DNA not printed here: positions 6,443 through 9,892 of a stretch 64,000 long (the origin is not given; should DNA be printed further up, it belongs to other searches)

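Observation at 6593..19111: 12.5-kb co-directional block: three giant Ca-loop / discoidin-like / FlgD-Ig-tailed secreted proteins interleaved with a sugar-modifying cassette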

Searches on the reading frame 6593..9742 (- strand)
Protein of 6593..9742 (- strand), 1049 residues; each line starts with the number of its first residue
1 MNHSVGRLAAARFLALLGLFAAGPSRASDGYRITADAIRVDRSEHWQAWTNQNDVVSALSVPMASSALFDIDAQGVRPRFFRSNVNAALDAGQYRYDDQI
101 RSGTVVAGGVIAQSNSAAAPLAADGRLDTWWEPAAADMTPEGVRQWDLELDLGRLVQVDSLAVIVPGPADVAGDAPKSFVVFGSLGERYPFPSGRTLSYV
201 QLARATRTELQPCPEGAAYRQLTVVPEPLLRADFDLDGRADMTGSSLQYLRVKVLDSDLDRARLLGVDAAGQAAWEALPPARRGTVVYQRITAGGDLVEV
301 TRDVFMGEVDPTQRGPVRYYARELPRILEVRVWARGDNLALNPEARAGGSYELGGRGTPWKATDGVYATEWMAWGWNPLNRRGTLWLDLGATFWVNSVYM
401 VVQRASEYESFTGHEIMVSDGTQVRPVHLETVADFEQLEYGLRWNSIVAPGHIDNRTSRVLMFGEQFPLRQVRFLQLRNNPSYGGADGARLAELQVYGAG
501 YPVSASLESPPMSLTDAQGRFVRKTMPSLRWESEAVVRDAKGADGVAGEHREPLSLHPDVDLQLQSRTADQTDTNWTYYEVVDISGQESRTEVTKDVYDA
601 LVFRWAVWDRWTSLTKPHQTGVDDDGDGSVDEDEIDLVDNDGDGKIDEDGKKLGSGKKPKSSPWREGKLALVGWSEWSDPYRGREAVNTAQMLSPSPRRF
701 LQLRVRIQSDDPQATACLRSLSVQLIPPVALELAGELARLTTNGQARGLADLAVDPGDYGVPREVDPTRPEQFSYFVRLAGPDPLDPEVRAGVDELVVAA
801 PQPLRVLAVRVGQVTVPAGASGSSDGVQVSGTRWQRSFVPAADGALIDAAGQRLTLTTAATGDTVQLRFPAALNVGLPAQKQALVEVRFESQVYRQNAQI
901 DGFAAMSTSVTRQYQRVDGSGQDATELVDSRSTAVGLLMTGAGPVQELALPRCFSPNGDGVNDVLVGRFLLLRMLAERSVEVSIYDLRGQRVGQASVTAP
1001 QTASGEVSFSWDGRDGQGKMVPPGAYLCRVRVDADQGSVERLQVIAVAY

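Call 4: search_protein_families(library=pfam, proteins=[window:6593-9742:-], max_evalue=0.01)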
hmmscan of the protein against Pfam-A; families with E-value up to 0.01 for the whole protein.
window:6593-9742:- (1049 aa): 4 families
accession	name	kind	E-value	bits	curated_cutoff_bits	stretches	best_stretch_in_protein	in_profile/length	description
PF13860.13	FlgD_ig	-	2e-11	44.1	27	1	979-1032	24-75/79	FlgD Ig-like domain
PF13585.12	CHU_C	-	5.5e-06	26.9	27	1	950-1035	3-75/86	CHU_C Type IX secretion signal domain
PF00754.31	F5_F8_type_C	-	7.8e-06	26.5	28.2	0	353-478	8-114/127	F5/8 type C domain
PF22633.2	F5_F8_type_C_2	-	0.00089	20.3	27.8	0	361-423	1-61/91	NedA-like, galactose-binding domain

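Call 12: search_solved_structures(query=window:6593-9742:-, max_evalue=1)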
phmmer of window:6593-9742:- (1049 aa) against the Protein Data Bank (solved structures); distinct sequences matched with E-value up to 1: 4.
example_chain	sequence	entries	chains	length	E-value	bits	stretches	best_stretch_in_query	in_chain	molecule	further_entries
3osv_A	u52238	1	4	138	7.2e-07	30.7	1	976-1035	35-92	Flagellar basal-body rod modification protein FlgD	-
3c12_A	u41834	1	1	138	0.00053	21.2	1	980-1030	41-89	Flagellar protein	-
4zzf_A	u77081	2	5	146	0.084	13.9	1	957-1043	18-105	Flagellar basal body rod modification protein | Basal-body rod modification protein FlgD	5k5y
4zzk_A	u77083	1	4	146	0.084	13.9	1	957-1043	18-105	Basal-body rod modification protein FlgD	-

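Call 14: search_protein_families(library=ncbifam, proteins=[window:6593-9742:-], max_evalue=0.01)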
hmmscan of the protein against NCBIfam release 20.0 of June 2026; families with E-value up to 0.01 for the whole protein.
window:6593-9742:- (1049 aa): 6 families
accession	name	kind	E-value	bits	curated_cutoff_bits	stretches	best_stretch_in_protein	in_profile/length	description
NF005176.1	PRK06655.1-1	equivalog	5.6e-08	32.9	230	1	976-1046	95-162/197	flagellar hook assembly protein FlgD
NF009277.0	PRK12634.1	equivalog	1.5e-06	28.5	333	1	980-1030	124-172/221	flagellar basal body rod modification protein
NF033707.1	T9SS_sortase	equivalog_domain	3.6e-05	21.6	420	1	979-1037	1024-1082/1095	type IX secretion system sortase PorU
NF009452.0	PRK12812.1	equivalog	0.00031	20.1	258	1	976-1037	150-211/289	flagellar basal body rod modification protein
TIGR04183.1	Por_Secre_tail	domain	0.00051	20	23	0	971-1033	12-61/72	T9SS type A sorting domain-containing protein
TIGR04131.1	Bac_Flav_CTERM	domain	0.0056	16.8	35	0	950-1034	3-73/85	T9SS type B sorting domain-containing protein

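Call 23: find_homologous_proteins(query=window:6593-9742:-, max_evalue=0.00001)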
Query window:6593-9742:- (1049 aa): 37 proteins with E <= 0.00001 among 8000 candidates.
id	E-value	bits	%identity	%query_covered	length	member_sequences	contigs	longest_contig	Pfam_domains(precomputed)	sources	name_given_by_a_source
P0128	0.0e+0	2362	100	100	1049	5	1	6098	PF00754.32,PF13585.13,PF13860.13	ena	-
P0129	0.0e+0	1537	66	99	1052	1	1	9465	PF00754.32,PF13860.13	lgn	-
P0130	0.0e+0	1122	51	99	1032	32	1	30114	PF00754.32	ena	-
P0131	0.0e+0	1122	51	97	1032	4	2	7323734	PF00754.32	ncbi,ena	-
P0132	0.0e+0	1115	50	98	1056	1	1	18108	PF00754.32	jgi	jgi:hypothetical protein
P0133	0.0e+0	1113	50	99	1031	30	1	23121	PF00754.32,PF13860.13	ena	-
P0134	0.0e+0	1108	50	99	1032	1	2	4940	PF00754.32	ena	-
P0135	0.0e+0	1100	50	97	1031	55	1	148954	PF00754.32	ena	-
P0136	0.0e+0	1097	49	99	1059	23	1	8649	PF00754.32,PF13860.13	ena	-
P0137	0.0e+0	1096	49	99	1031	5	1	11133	PF00754.32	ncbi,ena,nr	ncbi:MAG: hypothetical protein OXH63_11800 [Gemmatimonadetes bacterium]|nr:hypothetical protein [Gem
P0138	0.0e+0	1092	51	97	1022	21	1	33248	PF00754.32,PF13860.13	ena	-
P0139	0.0e+0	1090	49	99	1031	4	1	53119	PF00754.32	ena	-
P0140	0.0e+0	1088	50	97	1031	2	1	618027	PF00754.32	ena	-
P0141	0.0e+0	1014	48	97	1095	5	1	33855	-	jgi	jgi:hypothetical protein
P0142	2.1e-297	1008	47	99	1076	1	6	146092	-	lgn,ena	-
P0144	2.3e-287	974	46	97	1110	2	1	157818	-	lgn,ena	-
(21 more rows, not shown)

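Call 24: find_encoding_contigs(protein=P0131, flank=10000, max_places=2)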
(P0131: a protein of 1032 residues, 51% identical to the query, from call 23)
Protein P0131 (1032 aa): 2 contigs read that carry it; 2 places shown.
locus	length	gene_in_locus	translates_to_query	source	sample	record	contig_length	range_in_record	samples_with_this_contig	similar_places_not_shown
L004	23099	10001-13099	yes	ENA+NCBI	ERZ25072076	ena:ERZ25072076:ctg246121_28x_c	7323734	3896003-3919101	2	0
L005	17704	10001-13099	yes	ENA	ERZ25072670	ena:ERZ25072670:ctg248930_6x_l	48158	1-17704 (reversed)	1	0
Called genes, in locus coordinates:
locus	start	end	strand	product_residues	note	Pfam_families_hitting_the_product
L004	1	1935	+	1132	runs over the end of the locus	PF17757:UvrB_inter, PF02559:CarD_TRCF_RID, PF00270:DEAD, PF04851:ResIII (weak), PF00271:Helicase_C, PF03461:TRCF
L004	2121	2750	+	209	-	PF13145:Rotamase_2, PF13616:Rotamase_3, PF00639:Rotamase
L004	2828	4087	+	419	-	PF09312:SurA_N, PF13624:SurA_N_3, PF13616:Rotamase_3, PF00639:Rotamase, PF13145:Rotamase_2, PF13616:Rotamase_3, PF00639:Rotamase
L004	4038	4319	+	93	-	PF01479:S4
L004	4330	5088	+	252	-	PF01209:Ubie_methyltran, PF13489:Methyltransf_23, PF08241:Methyltransf_11, PF08242:Methyltransf_12, PF13649:Methyltransf_25, PF13847:Methyltransf_31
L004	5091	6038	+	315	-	PF01368:DHH, PF02272:DHHA1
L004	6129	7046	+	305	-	PF02729:OTCace_N, PF00185:OTCace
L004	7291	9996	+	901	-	PF13585:CHU_C (weak), PF13860:FlgD_ig (weak)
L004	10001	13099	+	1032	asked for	PF00754:F5_F8_type_C (faint)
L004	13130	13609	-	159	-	PF01967:MoaC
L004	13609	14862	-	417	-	PF00180:Iso_dh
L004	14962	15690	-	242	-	PF21948:LplA-B_cat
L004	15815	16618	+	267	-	PF05721:PhyH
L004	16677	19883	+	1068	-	PF13860:FlgD_ig (weak), PF00058:Ldl_recept_b, PF00058:Ldl_recept_b, PF00058:Ldl_recept_b (weak), PF17963:Big_9 (weak), PF24684:Vgb_lyase, PF00058:Ldl_recept_b (weak), PF07705:CARDB, +4 more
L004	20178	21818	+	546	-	PF00118:Cpn60_TCP1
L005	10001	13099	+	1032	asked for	PF00754:F5_F8_type_C (faint)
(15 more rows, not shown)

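Call 25: find_encoding_contigs(protein=P0144, flank=10000, max_places=2)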
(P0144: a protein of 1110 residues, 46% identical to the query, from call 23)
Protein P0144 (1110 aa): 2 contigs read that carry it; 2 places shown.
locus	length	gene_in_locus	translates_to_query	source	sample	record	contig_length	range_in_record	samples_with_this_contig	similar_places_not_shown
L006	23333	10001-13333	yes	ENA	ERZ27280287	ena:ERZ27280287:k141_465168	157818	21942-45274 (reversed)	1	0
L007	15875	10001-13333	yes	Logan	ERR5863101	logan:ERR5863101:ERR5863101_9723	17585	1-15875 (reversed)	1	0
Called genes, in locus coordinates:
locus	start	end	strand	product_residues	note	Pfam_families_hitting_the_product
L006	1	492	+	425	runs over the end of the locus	PF09861:Lar_N, PF21113:LarA_C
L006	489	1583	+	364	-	-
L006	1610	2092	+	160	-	-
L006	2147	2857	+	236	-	PF01553:Acyltransferase (weak)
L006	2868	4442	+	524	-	PF02366:PMT (weak), PF13231:PMT_2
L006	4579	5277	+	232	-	-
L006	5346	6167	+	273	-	-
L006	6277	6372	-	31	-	-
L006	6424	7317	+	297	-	-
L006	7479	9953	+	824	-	PF13585:CHU_C (weak), PF13860:FlgD_ig (weak)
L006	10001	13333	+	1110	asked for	-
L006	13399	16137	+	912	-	-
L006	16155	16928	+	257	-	-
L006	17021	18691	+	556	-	PF13145:Rotamase_2 (weak), PF00639:Rotamase, PF13616:Rotamase_3, PF13145:Rotamase_2 (weak)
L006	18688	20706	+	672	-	PF13472:Lipase_GDSL_2 (faint)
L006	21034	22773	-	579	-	PF01839:FG-GAP (faint), PF13517:FG-GAP_3, PF07593:UnbV_ASPIC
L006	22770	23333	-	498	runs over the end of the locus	-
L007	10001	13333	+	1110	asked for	-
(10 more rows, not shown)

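Call 35: search_protein_families(library=pfam, proteins=[L006:13399-16137:+, L006:16155-16928:+, L006:18688-20706:+, L006:7479-9953:+], max_evalue=0.01)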
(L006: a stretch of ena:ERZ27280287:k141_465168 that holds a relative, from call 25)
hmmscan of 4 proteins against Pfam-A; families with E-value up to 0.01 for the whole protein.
L006:13399-16137:+ (912 aa): 0 families

L006:16155-16928:+ (257 aa): 0 families

L006:18688-20706:+ (672 aa): 1 family
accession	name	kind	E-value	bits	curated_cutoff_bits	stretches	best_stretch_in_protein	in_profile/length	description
PF13472.12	Lipase_GDSL_2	-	1.1e-09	39.5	32.9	1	92-258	3-147/178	GDSL-like Lipase/Acylhydrolase family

L006:7479-9953:+ (824 aa): 2 families
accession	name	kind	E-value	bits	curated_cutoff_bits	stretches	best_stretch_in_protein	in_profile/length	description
PF13860.13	FlgD_ig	-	1.3e-07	31.9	27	1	745-805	12-73/79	FlgD Ig-like domain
PF13585.12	CHU_C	-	3.1e-06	27.7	27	1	729-807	4-72/86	CHU_C Type IX secretion signal domain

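Call 51: find_encoding_contigs(protein=P0129, flank=10000, max_places=3)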
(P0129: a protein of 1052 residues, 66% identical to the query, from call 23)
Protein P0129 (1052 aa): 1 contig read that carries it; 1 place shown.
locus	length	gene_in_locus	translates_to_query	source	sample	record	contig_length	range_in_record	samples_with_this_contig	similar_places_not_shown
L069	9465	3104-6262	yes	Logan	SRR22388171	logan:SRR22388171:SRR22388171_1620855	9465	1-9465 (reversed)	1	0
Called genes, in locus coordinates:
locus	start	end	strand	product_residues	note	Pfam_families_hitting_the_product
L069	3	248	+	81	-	?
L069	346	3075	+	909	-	PF13860:FlgD_ig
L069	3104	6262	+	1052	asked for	PF00754:F5_F8_type_C (faint), PF13860:FlgD_ig (weak)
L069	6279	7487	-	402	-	PF01408:GFO_IDH_MocA, PF02894:GFO_IDH_MocA_C, PF22725:GFO_IDH_MocA_C3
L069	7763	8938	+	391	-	PF07690:MFS_1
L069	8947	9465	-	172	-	?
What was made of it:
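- Cassette composition differs even in the nearest relative (call 51).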

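Call 62: predict_structure(alignment_id=A2)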
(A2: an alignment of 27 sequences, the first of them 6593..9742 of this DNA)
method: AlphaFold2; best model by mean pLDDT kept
length: 1049 residues; sequences in the alignment: 27
mean_pLDDT: 78.0   pTM: 0.61
mean pLDDT of the five models: 78.0, 75.1, 74.3, 73.5, 68.3
residues with pLDDT >= 90: 300; 70-90: 452; 50-70: 221; < 50: 76
segments of 3 or more residues with pLDDT < 50: 1-5, 20-27, 483-486, 617-621, 632-634, 729-735, 822-826, 920-939
pLDDT, mean of each block of 10 residues (from residue 1): 51 62 48 84 91 86 90 92 92 87 89 95 93 91 93 93 86 87 89 84 93 87 87 62 85 93 91 92 92 89 86 91 93 93 90 75 80 56 83 92 64 78 87 88 83 52 82 86 54 90 93 70 75 89 64 91 89 71 77 85 77 55 53 51 53 61 73 80 85 74 94 95 72 48 68 65 54 74 67 81 80 72 53 84 81 77 79 81 82 58 73 60 37 37 73 76 80 75 90 85 78 86 90 80 86
secondary structure, 60 per line:
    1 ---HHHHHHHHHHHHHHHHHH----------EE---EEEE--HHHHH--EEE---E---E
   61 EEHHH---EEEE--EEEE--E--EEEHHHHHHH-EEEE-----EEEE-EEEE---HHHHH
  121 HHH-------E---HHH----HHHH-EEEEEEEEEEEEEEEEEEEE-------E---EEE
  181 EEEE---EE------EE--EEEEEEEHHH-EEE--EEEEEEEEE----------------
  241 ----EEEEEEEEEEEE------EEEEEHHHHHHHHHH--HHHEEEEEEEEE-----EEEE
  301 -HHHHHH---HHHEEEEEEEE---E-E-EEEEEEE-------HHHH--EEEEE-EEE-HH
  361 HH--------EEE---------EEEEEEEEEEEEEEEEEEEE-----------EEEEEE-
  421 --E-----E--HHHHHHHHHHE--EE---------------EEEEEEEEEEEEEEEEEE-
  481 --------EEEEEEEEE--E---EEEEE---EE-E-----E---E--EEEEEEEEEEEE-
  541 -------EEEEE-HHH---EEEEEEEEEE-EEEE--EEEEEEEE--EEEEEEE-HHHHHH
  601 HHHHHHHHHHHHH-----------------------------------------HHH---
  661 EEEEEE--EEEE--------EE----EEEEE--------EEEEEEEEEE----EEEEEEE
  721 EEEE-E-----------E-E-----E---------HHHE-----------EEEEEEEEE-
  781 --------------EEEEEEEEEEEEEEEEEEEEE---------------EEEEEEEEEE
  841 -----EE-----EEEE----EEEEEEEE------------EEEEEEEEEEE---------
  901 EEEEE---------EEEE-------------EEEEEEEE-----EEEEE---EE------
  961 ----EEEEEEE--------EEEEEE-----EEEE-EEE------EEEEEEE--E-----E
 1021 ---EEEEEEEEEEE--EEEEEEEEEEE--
elements in order (helices of 4 or more, strands of 3 or more residues): H4-21 E37-40 H43-47 E50-52 E60-62 E69-72 E75-78 E84-86 H87-93 E95-98 E104-107 E109-112 H116-123 H142-145 E147-166 E178-184 E200-206 E211-213 E216-224 E245-256 E263-267 H268-277 E283-291 E297-300 H302-307 E314-321 E329-335 H343-346 E349-353 E355-357 H359-362 E371-373 E383-402 E414-419 H432-441 E462-479 E489-497 E504-508 E528-539 E548-552 E560-569 E571-574 E577-584 E587-593 H595-613 E661-666 E669-672 E687-691 E700-709 E714-724 E771-779 E795-815 E831-840 E853-856 E861-868 E881-891 E901-905 E915-918 E932-939 E945-949 E965-971 E980-985 E991-994 E996-998 E1005-1011 E1024-1034 E1037-1047
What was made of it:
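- The AF2 model of C has pLDDT 78 (call 62).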
